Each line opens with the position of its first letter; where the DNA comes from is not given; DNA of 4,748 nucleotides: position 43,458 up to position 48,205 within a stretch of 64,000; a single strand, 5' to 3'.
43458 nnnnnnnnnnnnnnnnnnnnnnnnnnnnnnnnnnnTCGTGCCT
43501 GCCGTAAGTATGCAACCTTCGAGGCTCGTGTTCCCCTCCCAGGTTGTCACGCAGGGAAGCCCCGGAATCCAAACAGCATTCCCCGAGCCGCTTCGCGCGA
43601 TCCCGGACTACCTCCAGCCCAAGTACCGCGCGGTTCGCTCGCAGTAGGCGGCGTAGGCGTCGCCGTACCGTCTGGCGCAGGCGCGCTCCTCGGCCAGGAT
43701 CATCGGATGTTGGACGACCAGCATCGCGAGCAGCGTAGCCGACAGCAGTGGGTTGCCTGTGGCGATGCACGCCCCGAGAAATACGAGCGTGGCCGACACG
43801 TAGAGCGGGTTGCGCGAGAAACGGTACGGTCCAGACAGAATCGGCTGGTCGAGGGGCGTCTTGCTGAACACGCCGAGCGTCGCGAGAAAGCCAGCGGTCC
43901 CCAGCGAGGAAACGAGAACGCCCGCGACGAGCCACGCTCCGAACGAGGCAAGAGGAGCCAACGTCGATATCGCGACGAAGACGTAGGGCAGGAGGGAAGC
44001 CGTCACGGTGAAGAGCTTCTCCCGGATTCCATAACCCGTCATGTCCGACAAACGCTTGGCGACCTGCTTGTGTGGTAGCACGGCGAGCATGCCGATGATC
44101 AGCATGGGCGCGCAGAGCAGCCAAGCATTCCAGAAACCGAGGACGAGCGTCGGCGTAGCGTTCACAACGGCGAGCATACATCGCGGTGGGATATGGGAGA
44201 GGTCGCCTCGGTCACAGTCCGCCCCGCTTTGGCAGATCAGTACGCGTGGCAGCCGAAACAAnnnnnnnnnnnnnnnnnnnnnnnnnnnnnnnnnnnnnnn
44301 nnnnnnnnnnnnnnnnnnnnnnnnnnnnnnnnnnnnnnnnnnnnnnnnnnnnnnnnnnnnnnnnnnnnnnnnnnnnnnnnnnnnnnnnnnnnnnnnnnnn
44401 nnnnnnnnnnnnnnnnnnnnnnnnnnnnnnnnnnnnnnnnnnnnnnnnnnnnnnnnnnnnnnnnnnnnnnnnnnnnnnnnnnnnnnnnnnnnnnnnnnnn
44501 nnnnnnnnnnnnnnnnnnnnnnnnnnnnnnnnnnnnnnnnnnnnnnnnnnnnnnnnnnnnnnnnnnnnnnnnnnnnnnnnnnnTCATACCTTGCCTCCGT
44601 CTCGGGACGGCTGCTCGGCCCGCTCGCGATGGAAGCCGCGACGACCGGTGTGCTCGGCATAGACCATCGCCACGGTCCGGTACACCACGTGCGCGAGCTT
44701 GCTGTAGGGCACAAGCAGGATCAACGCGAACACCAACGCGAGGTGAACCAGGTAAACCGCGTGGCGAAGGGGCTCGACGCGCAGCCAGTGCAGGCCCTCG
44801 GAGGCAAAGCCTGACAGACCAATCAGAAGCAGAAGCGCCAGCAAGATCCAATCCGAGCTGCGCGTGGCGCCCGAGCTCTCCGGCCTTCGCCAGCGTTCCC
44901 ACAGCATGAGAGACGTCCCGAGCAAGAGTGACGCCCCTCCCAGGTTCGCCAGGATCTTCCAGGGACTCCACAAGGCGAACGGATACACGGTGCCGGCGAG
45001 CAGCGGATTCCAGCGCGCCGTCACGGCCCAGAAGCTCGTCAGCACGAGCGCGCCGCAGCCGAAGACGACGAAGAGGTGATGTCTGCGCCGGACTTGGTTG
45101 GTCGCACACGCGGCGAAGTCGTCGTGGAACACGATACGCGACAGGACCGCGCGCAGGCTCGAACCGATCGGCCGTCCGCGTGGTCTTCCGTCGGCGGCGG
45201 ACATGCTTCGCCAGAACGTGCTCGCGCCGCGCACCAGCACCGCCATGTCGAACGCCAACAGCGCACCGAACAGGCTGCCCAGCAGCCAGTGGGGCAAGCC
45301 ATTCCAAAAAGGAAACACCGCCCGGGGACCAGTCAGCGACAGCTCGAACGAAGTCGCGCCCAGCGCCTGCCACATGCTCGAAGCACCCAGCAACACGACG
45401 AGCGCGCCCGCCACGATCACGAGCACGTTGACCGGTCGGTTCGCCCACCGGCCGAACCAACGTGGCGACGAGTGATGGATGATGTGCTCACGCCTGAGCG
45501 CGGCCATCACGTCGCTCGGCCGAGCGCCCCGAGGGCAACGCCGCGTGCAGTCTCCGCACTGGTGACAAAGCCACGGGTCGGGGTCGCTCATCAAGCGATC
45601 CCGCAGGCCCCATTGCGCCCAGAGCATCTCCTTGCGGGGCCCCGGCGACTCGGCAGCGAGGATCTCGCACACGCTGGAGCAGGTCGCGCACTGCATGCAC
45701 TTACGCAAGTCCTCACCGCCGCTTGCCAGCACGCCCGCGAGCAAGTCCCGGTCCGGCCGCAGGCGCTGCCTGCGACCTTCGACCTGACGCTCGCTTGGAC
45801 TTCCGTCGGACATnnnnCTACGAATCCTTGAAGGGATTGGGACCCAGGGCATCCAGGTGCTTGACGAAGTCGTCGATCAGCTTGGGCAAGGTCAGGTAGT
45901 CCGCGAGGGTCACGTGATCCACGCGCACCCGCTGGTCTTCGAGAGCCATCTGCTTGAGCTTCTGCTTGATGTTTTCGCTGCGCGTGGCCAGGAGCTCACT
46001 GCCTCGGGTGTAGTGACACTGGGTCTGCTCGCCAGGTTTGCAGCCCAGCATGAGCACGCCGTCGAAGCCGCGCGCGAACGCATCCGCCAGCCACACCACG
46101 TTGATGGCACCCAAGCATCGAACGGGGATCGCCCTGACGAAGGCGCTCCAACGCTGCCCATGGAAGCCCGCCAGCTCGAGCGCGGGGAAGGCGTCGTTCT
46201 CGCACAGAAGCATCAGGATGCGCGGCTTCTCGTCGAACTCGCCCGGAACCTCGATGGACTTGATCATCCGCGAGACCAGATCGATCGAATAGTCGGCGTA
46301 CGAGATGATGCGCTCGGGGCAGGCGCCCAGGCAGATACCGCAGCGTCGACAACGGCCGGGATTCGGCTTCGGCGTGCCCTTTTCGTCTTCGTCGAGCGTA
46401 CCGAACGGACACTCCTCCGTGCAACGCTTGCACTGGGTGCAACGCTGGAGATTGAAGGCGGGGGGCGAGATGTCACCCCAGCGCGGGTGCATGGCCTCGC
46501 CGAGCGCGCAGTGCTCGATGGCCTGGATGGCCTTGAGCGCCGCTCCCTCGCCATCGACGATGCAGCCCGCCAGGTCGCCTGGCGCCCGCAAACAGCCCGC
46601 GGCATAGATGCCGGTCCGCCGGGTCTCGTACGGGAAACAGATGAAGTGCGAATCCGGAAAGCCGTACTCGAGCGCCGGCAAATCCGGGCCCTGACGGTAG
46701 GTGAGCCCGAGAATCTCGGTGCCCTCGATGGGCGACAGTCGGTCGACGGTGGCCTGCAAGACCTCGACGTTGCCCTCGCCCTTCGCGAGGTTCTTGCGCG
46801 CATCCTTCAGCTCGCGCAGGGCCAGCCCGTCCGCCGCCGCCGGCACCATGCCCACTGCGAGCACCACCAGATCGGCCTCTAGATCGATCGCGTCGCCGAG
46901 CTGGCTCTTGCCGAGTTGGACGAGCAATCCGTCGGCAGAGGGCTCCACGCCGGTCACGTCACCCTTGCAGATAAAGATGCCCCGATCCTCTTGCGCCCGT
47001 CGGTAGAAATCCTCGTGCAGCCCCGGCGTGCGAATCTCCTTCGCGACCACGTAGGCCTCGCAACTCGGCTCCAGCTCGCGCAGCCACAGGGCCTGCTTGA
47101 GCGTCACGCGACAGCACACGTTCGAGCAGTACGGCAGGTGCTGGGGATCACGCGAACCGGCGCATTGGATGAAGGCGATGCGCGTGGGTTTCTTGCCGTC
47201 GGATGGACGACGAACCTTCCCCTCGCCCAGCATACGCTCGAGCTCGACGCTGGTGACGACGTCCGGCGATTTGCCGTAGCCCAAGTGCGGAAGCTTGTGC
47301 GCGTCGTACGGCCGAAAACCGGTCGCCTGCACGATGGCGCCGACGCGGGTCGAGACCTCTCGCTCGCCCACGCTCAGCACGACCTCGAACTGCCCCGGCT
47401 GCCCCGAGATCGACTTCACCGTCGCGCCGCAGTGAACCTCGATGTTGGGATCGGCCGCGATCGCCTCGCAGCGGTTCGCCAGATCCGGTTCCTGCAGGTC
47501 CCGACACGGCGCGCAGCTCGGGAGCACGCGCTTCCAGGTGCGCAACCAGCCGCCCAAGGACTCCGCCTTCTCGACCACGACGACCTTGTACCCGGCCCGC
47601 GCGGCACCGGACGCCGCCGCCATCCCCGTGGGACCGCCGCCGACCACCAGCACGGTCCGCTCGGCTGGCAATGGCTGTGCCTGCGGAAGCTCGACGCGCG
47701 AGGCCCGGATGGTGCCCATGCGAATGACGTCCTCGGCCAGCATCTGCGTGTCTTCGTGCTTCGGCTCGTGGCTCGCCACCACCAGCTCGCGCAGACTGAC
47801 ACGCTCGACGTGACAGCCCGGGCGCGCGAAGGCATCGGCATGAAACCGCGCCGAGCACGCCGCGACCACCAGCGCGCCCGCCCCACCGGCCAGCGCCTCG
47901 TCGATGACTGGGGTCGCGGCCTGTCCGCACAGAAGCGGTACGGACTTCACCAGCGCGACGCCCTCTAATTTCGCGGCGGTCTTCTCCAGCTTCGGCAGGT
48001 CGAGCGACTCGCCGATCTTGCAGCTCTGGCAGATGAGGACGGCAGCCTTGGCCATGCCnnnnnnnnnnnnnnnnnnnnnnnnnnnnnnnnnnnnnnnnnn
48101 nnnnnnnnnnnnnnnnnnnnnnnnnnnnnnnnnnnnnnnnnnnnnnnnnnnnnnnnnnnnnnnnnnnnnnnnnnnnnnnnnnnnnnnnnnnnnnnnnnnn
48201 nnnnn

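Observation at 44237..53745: apr-qmo operon extended with DsrO-like, DsrP-like and a second DsrJ-like subunit: candidate Qmo-JOP transmembrane complex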

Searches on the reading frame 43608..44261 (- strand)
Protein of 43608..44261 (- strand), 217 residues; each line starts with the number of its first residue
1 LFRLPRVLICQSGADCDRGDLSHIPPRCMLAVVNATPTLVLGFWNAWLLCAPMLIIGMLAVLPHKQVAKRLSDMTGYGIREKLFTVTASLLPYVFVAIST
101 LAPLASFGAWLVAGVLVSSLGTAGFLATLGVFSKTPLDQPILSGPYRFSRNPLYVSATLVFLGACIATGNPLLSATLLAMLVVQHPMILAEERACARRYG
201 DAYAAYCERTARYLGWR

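Call 6: search_protein_families(library=pfam, proteins=[window:43608-44261:-], max_evalue=0.01)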
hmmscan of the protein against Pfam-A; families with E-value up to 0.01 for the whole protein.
window:43608-44261:- (217 aa): 2 families
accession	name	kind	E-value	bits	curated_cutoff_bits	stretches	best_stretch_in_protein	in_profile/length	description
PF04191.18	PEMT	-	1.1e-11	45.5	25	1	108-201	13-104/105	Phospholipid methyltransferase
PF04140.19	ICMT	-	0.0021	18.9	24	1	118-193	14-91/95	Isoprenylcysteine carboxyl methyltransferase (ICMT) family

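Call 7: search_protein_families(library=ncbifam, proteins=[window:43608-44261:-], max_evalue=0.01)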
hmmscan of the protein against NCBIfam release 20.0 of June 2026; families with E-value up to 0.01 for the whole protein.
window:43608-44261:- (217 aa): 3 families
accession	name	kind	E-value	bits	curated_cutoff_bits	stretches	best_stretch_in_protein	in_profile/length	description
NF040696.1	isopcys_mtase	equivalog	3.2e-06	27.1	160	1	141-214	113-187/190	protein-S-isoprenylcysteine O-methyltransferase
TIGR04571.1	LmtA_Leptospira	exception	0.0011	18.8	325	1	143-212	91-161/252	lipid A Kdo2 1-phosphate O-methyltransferase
NF045656.1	MeththiolMtaseMddA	equivalog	0.0035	16.7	270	1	106-209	129-232/238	methanethiol S-methyltransferase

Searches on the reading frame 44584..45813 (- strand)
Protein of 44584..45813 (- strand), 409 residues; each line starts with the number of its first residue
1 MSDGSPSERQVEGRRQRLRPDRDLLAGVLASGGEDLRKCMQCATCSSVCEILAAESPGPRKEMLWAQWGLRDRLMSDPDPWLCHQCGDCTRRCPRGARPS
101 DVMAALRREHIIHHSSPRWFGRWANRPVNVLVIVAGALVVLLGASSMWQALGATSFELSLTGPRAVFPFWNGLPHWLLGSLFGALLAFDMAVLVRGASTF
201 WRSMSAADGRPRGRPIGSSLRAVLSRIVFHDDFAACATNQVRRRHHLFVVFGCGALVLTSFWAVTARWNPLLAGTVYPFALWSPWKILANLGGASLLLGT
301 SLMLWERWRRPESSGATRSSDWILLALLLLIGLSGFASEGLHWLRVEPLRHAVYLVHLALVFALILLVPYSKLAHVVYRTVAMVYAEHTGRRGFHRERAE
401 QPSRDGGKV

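Call 6: search_protein_families(library=pfam, proteins=[window:44584-45813:-], max_evalue=0.01)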
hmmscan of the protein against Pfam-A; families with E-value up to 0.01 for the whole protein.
window:44584-45813:- (409 aa): 8 families
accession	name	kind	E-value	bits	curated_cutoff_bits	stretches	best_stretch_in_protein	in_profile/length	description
PF13183.11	Fer4_8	-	2e-09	38.3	27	1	36-96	2-67/68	4Fe-4S dicluster domain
PF13187.11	Fer4_9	-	1.3e-07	32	27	1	38-97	1-51/52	4Fe-4S dicluster domain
PF13534.11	Fer4_17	-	3.5e-07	31.1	22.2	1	38-96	1-59/61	4Fe-4S dicluster domain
PF13237.11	Fer4_10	-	3.5e-06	27.3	25.5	1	79-101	5-29/53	4Fe-4S dicluster domain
PF12838.12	Fer4_7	-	4.1e-06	27.6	27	1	38-97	1-52/52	4Fe-4S dicluster domain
PF02665.19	Nitrate_red_gam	-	0.00066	19.8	22.9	0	290-338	92-140/217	Nitrate reductase gamma subunit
PF00037.32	Fer4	-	0.0012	19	21.1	0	82-97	7-22/24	4Fe-4S binding domain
PF13484.11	Fer4_16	-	0.0088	17.2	30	0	83-101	2-20/66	4Fe-4S double cluster binding domain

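Call 7: search_protein_families(library=ncbifam, proteins=[window:44584-45813:-], max_evalue=0.01)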
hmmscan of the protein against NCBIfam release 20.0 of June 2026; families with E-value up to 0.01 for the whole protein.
window:44584-45813:- (409 aa): 15 families
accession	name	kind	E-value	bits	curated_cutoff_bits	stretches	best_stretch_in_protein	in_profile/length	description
NF038018.1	qmoC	equivalog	5.9e-95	318.8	300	1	20-385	1-360/360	quinone-interacting membrane-bound oxidoreductase complex subunit QmoC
NF011607.0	PRK15033.1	subfamily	4.3e-28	98.3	524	1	38-387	34-375/389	tricarballylate utilization 4Fe-4S protein TcuB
TIGR02484.1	CitB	equivalog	1.2e-21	77.3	246.6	1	36-405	13-371/372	tricarballylate utilization 4Fe-4S protein TcuB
TIGR03290.1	CoB_CoM_SS_C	equivalog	3.8e-14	52.9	160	1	37-110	2-75/144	CoB--CoM heterodisulfide reductase subunit C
NF041890.1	hdrC_Methbact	equivalog_domain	4.6e-09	36.1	270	1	23-112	15-103/192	ferredoxin:CoB-CoM heterodisulfide reductase subunit HdrC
NF041779.1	hetero_SS_HdrC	equivalog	1e-06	28.3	350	1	36-108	30-101/198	ferredoxin:CoB-CoM heterodisulfide reductase subunit HdrC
NF008369.0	PRK11168.1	equivalog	4e-06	26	278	1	34-113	8-90/401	anaerobic glycerol-3-phosphate dehydrogenase subunit C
TIGR02512.1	FeFe_hydrog_A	subfamily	7.7e-05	21.7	405.95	1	35-97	5-66/375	[FeFe] hydrogenase, group A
NF045723.1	memb_anch_TmcC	equivalog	0.00013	21.5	240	1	295-386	119-205/218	TmcC family electron transfer complex membrane anchor subunit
TIGR00384.1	dhsB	subfamily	0.00022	20.7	88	1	34-106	137-221/222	succinate dehydrogenase and fumarate reductase iron-sulfur protein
NF004616.0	PRK05950.1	subfamily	0.00027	20.2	228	1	35-111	145-234/238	succinate dehydrogenase iron-sulfur subunit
NF042909.1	FMH_DH_FwdF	exception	0.0012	18.1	375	1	36-97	256-310/336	tungsten-dependent formylmethanofuran dehydrogenase subunit FwdF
TIGR03379.1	glycerol3P_GlpC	equivalog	0.0054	15.5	279.9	1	36-113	4-84/397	anaerobic glycerol-3-phosphate dehydrogenase subunit GlpC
NF040763.1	FeFe_hydrog_A6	exception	0.0062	15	765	1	34-97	142-204/571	NADH-dependent [FeFe] hydrogenase, group A6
TIGR04105.1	FeFe_hydrog_B1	subfamily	0.0083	14.8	450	0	36-97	141-204/462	monomeric [FeFe] hydrogenase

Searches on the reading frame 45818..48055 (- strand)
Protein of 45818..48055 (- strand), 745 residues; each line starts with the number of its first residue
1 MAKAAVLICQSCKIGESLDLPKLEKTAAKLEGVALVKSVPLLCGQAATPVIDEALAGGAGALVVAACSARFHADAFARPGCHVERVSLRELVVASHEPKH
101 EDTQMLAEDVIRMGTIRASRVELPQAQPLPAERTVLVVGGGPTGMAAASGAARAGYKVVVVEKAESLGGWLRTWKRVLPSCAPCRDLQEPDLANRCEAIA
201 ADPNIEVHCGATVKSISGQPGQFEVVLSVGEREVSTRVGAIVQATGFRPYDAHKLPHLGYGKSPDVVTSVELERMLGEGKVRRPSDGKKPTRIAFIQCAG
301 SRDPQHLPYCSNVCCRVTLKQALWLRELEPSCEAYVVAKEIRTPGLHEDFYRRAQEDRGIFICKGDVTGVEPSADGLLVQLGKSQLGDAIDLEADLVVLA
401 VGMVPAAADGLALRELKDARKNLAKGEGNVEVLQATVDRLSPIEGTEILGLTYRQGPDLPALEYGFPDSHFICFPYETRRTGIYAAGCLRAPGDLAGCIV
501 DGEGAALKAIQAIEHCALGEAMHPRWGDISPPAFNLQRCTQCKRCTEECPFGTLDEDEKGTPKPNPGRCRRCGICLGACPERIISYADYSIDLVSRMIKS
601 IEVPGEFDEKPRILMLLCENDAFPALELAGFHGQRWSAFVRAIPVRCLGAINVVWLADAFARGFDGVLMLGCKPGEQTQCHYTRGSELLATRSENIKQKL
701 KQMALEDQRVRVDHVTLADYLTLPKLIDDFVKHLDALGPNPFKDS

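Call 6: search_protein_families(library=pfam, proteins=[window:45818-48055:-], max_evalue=0.01)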
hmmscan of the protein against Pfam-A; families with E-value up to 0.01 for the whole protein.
window:45818-48055:- (745 aa): 24 families
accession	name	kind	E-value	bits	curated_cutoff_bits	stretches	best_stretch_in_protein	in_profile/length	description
PF02662.21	FlpD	-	1.7e-33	115.6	22.3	1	613-738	1-123/123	Methyl-viologen-reducing hydrogenase, delta subunit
PF07992.20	Pyr_redox_2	-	2.9e-13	50.3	26.1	1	128-251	140-241/291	Pyridine nucleotide-disulphide oxidoreductase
PF13450.12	NAD_binding_8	-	1.7e-09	38.2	21.9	1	137-176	1-40/68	NAD(P)-binding Rossmann-like domain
PF12831.13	FAD_oxidored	-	1.8e-09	37.9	27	1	135-170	2-37/416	FAD dependent oxidoreductase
PF00037.32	Fer4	-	1.8e-08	34.3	21.1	2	534-554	3-23/24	4Fe-4S binding domain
PF12837.12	Fer4_6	-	2.6e-08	33.9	25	1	532-552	2-22/24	4Fe-4S binding domain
PF12797.12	Fer4_2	-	5.2e-08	32.8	24.5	1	531-551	2-22/22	4Fe-4S binding domain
PF13187.11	Fer4_9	-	5.3e-08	33.2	27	1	538-583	1-51/52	4Fe-4S dicluster domain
PF13237.11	Fer4_10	-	1.2e-07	31.9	25.5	1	534-580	4-53/53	4Fe-4S dicluster domain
PF13738.12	Pyr_redox_3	-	1.1e-06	28.6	30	1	136-175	1-40/305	Pyridine nucleotide-disulphide oxidoreductase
PF00070.33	Pyr_redox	-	1.8e-06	28.8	22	1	135-167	2-34/82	Pyridine nucleotide-disulphide oxidoreductase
PF00890.30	FAD_binding_2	-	2.5e-06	27.4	20.4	1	135-169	2-36/414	FAD binding domain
PF12838.12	Fer4_7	-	1.4e-05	25.9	27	1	538-582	1-51/52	4Fe-4S dicluster domain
PF01266.30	DAO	-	1.7e-05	25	27.9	1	135-168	2-35/353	FAD dependent oxidoreductase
PF13484.11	Fer4_16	-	2.3e-05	25.5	30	0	538-559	1-21/66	4Fe-4S double cluster binding domain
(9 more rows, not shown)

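Call 7: search_protein_families(library=ncbifam, proteins=[window:45818-48055:-], max_evalue=0.01)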
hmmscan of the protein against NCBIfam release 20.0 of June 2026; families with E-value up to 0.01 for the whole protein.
window:45818-48055:- (745 aa): 119 families (the best 25 are shown)
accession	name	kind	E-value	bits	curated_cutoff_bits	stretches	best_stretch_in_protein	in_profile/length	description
NF040770.1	hetero_SS_HdrA2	exception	5.5e-109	365.4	1100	3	231-407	311-494/777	CoB-CoM heterodisulfide reductase HdrA2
NF041778.1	hetero_SS_HdrA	equivalog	6.4e-60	202.8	1400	3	231-407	321-504/771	ferredoxin:CoB-CoM heterodisulfide reductase subunit HdrA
NF041891.1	hdrA_Methbact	equivalog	6.7e-59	199.9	1300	3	233-406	310-489/762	ferredoxin:CoB-CoM heterodisulfide reductase subunit HdrA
NF045873.1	F420_non_VhuD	exception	7.1e-14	52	215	1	611-743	2-131/132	F420-non-reducing hydrogenase iron-sulfur subunit VhuD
TIGR03997.1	mycofact_OYE_2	equivalog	4.4e-12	45.2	793.15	1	131-235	378-477/645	mycofactocin system FadH/OYE family oxidoreductase 2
NF045599.1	bili_reduct_long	exception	7.6e-09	34.4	750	1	130-239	379-483/641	bilirubin reductase, long form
TIGR02179.1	PorD_KorD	subfamily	3.6e-08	33.4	60.05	1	530-585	18-73/78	2-oxoacid:acceptor oxidoreductase, delta subunit, pyruvate/2-ketoisovalerate family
TIGR01372.1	soxA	subfamily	5e-08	31.2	1164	1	134-173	170-209/996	sarcosine oxidase subunit alpha family protein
NF009410.0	PRK12771.1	subfamily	6.4e-08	31.6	516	1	120-172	127-178/566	NAD(P)-binding protein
NF040684.1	PorD_Arch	equivalog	1.3e-07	31.6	120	1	532-585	27-80/85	pyruvate synthase subunit PorD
NF040864.1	HgcB_ferredoxin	equivalog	3.9e-07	29.8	99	1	533-585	10-62/93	mercury methylation ferredoxin HgcB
TIGR03996.1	mycofact_OYE_1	hypoth_equivalog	5.5e-07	28.5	627.9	1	131-176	371-416/633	mycofactocin system FadH/OYE family oxidoreductase 1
NF005560.0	PRK07233.1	equivalog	5.6e-07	28.7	252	1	134-175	2-43/435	hypothetical protein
TIGR03140.1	AhpF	equivalog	6.3e-07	28.3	502.9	1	133-246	213-320/515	alkyl hydroperoxide reductase subunit F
NF004789.0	PRK06134.1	subfamily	6.6e-07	28.2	747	1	126-169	6-49/581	FAD-dependent oxidoreductase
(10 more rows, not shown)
